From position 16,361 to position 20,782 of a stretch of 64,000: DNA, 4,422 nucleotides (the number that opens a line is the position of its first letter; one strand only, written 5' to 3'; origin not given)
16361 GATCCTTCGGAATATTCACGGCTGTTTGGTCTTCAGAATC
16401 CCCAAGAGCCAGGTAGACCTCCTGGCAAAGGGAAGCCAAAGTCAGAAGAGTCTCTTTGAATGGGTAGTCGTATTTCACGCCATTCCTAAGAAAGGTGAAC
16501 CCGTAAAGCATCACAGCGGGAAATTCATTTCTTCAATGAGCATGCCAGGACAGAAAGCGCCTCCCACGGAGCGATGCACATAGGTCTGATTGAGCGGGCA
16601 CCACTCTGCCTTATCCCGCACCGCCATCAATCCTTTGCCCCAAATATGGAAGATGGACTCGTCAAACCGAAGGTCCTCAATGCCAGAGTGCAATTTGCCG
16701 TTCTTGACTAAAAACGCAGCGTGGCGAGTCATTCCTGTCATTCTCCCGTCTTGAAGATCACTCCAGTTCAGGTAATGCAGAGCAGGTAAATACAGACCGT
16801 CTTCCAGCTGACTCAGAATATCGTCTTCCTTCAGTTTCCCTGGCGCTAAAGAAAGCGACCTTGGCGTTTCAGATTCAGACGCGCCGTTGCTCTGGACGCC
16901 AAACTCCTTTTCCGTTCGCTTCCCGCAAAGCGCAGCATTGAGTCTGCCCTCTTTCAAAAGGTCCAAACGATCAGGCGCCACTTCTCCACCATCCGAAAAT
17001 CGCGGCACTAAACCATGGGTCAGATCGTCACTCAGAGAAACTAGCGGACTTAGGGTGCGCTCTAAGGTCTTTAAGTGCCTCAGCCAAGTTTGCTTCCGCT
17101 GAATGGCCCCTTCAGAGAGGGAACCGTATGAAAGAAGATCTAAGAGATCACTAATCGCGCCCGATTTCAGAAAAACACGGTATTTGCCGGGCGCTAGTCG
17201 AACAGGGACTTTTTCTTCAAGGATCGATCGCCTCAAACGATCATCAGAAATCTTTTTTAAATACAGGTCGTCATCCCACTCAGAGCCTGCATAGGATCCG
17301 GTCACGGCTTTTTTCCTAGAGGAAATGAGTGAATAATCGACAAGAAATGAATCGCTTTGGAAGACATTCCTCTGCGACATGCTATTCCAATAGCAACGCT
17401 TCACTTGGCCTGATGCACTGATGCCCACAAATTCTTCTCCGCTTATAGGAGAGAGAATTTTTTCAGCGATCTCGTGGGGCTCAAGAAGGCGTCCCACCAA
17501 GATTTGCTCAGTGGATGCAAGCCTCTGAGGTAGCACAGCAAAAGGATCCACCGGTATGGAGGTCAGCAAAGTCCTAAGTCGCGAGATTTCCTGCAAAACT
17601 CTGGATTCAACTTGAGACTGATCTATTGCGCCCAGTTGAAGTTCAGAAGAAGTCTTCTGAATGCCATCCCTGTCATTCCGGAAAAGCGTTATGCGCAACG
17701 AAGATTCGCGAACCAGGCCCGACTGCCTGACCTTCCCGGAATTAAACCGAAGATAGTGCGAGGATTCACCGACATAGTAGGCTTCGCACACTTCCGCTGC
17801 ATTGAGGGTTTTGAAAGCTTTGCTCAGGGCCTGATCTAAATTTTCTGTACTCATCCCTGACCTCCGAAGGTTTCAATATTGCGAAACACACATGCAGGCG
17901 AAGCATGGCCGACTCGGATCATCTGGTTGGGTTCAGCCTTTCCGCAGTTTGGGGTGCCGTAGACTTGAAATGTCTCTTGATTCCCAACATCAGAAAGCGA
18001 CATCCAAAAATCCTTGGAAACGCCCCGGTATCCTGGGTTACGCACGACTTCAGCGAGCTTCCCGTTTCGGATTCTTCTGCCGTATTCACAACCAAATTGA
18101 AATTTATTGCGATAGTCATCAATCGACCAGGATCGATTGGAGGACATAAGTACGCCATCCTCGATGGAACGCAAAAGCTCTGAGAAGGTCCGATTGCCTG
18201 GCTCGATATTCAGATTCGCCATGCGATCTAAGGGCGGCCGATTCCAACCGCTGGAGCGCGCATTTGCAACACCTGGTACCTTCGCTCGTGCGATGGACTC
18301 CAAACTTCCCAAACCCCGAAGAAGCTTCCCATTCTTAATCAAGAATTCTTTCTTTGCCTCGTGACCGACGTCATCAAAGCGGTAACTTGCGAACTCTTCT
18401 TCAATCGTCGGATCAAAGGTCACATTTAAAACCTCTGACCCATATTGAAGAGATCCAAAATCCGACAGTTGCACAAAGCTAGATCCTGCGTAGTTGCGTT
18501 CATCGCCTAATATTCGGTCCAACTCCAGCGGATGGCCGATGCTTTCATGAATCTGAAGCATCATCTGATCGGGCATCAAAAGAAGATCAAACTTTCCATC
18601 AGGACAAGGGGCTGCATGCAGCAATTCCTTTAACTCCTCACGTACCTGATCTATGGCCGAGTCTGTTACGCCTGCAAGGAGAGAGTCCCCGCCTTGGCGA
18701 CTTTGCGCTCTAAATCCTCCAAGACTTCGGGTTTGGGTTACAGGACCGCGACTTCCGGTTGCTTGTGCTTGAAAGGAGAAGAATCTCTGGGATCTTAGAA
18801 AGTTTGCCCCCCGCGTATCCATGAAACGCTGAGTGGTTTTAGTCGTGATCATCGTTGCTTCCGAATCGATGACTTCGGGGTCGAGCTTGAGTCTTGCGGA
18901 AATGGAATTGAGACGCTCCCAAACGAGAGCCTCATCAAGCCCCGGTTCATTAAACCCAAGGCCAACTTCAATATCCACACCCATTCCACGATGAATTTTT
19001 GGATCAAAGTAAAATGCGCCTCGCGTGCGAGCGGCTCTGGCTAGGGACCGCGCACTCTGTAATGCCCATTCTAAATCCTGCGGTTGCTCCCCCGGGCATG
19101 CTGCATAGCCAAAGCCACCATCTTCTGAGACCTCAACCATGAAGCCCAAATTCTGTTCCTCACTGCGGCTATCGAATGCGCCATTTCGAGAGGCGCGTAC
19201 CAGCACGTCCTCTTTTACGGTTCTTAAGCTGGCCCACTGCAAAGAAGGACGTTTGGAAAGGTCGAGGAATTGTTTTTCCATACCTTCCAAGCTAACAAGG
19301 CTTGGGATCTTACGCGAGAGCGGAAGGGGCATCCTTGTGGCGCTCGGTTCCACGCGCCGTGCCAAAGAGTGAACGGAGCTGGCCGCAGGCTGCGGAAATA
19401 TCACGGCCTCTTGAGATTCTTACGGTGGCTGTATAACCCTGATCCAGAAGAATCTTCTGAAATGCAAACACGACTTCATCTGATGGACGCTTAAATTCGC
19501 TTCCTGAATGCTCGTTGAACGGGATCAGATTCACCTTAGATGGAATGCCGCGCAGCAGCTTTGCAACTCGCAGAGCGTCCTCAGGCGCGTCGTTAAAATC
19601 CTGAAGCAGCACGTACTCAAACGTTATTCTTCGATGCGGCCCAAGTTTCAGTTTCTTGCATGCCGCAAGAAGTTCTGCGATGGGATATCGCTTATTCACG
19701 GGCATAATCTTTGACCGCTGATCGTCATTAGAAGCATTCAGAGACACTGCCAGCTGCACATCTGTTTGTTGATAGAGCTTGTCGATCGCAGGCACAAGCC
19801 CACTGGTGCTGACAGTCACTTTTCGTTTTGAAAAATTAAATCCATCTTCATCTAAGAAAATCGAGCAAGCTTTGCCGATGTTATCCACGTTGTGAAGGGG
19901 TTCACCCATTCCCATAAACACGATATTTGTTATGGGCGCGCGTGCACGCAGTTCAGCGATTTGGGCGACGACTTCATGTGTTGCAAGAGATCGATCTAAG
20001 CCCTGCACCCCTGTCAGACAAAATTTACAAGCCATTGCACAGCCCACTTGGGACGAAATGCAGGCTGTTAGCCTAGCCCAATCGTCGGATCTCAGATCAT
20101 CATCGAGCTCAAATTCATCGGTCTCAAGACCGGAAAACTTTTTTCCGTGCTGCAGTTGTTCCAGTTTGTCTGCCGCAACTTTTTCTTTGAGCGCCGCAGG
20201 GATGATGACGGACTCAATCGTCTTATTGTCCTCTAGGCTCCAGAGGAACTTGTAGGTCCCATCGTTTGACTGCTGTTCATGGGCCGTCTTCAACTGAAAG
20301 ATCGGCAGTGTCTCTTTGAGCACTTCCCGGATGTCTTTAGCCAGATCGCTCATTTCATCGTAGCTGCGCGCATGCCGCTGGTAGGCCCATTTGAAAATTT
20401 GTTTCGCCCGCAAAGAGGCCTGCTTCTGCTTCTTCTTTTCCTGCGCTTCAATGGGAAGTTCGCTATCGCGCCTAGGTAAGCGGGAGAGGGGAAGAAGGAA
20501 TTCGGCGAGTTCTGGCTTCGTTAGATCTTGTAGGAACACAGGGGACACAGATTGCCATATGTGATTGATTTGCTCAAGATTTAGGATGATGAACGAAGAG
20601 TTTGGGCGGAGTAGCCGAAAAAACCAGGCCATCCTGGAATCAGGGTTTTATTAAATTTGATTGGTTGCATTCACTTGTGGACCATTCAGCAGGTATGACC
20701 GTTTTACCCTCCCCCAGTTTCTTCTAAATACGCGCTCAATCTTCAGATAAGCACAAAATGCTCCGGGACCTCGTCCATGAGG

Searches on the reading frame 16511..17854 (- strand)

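Call 51: search_protein_families(library=pfam, proteins=[window:16511-17854:-], max_evalue=0.0001)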
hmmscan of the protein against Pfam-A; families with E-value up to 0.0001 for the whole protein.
window:16511-17854:- (447 aa): 1 family
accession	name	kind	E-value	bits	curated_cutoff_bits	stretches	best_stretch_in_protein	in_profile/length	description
PF19289.4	PmbA_TldD_3rd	-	1.4e-25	90.2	22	1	222-445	1-218/220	PmbA/TldA metallopeptidase C-terminal domain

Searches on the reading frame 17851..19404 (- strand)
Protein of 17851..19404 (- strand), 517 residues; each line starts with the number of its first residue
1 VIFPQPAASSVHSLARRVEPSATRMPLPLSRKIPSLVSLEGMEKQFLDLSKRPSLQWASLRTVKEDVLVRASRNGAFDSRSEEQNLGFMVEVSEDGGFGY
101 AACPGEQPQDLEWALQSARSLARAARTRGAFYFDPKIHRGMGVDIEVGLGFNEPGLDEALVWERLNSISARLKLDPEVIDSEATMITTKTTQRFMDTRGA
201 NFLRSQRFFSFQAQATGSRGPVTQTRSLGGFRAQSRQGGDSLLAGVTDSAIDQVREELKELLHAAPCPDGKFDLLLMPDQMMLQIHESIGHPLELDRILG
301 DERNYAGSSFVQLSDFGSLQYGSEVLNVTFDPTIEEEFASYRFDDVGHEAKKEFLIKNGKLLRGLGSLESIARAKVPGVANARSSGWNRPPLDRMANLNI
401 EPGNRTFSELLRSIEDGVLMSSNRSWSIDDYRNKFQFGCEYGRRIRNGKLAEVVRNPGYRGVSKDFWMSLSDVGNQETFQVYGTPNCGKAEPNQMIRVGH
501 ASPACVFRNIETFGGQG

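Call 51: search_protein_families(library=pfam, proteins=[window:17851-19404:-], max_evalue=0.0001)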
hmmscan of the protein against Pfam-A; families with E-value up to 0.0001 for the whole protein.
window:17851-19404:- (517 aa): 1 family
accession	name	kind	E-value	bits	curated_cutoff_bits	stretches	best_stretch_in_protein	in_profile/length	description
PF19289.4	PmbA_TldD_3rd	-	7.1e-30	104.2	22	1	270-509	2-215/220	PmbA/TldA metallopeptidase C-terminal domain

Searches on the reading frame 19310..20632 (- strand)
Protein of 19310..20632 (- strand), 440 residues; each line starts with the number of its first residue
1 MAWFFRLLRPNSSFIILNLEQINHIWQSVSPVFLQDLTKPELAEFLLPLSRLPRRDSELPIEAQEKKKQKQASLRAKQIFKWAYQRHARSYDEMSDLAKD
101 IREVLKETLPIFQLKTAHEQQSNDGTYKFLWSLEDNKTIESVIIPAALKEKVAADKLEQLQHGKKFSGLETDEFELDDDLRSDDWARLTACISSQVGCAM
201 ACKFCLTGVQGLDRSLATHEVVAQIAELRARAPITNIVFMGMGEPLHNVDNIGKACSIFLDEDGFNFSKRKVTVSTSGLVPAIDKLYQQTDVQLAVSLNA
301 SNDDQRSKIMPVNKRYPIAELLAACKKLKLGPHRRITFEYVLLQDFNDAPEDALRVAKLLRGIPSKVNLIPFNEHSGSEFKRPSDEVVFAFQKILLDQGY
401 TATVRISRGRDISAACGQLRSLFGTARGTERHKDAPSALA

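Call 51: search_protein_families(library=pfam, proteins=[window:19310-20632:-], max_evalue=0.0001)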
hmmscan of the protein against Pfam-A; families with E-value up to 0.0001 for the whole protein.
window:19310-20632:- (440 aa): 2 families
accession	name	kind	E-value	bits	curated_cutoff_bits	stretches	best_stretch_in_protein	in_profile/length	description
PF04055.27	Radical_SAM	-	1.5e-17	64.7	29.5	1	193-355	2-164/166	Radical SAM superfamily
PF21016.3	RlmN_N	-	5.8e-10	39.2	24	1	73-109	22-58/60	Ribosomal RNA large subunit methyltransferase N-terminal domain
